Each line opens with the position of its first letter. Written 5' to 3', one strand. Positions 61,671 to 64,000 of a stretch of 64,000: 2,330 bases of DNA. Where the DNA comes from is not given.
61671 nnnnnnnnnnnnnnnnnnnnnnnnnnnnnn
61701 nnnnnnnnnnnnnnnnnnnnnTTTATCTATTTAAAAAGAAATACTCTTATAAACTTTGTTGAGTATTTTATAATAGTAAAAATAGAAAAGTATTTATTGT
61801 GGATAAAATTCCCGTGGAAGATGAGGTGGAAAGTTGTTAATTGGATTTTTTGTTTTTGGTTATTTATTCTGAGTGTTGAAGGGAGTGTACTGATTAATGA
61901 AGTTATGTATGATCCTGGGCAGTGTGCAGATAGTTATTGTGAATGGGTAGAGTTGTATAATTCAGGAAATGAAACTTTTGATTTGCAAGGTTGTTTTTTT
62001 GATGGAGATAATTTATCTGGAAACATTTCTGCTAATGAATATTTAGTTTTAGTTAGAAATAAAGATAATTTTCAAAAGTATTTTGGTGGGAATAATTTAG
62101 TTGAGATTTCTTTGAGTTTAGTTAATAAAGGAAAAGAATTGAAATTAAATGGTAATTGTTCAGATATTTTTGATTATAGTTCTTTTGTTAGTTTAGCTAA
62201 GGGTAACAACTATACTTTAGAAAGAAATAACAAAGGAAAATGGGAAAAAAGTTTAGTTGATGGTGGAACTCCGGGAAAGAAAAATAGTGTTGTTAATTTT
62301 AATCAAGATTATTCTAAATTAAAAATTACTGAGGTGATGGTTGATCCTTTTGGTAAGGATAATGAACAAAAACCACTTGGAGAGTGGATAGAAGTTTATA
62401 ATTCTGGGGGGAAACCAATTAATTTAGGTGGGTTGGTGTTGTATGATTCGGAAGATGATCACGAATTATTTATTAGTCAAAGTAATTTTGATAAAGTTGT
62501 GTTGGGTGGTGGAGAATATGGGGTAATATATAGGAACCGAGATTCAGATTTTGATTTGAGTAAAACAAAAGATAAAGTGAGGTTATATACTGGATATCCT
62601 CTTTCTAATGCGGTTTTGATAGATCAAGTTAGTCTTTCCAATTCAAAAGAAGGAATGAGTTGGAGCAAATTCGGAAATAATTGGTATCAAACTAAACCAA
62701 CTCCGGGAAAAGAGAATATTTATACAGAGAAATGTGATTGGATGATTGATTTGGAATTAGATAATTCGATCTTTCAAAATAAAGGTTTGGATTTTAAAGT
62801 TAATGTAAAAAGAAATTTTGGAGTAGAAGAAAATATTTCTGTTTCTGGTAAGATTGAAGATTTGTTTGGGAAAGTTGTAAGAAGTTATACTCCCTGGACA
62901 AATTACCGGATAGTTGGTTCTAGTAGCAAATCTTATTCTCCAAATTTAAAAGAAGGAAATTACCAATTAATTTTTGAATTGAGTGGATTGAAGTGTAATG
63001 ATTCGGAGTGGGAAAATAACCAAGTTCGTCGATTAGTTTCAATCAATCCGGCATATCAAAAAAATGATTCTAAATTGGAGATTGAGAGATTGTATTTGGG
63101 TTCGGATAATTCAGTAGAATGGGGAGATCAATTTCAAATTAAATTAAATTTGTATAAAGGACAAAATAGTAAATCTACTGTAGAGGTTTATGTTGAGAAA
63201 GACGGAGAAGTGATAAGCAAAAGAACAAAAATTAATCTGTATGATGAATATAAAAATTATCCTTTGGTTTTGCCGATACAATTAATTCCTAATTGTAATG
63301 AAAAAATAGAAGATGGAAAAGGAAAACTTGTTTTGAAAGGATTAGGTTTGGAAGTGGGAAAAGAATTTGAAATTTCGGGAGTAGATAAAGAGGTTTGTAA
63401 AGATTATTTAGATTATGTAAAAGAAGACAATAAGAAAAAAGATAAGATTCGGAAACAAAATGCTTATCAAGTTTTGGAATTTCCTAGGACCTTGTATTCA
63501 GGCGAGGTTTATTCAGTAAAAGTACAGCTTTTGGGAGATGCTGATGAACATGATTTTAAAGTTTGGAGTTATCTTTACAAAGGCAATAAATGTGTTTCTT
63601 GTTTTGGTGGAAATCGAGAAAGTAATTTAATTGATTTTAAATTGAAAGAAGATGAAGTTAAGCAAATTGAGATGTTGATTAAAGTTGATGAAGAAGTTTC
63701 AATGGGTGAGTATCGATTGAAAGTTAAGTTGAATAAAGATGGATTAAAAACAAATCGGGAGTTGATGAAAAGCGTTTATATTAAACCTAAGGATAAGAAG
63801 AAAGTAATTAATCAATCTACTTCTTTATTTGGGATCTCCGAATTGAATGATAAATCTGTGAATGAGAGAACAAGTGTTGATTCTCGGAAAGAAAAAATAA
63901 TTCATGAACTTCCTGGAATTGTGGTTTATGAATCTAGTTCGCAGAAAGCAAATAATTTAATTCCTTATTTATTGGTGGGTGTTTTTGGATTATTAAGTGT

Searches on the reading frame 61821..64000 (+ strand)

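Call 11: search_protein_families(library=pfam, proteins=[window:61821-64000:+], max_evalue=0.1)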
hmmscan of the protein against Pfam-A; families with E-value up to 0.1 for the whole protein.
window:61821-64000:+ (726 aa): 2 families
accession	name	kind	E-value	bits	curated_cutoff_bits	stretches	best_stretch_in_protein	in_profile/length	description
PF00932.25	LTD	-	3.2e-25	89.1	34.3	2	163-271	4-106/109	Lamin Tail Domain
PF22668.1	DUF7009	-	0.098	13.4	27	0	601-641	7-47/119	Family of unknown function (DUF7009)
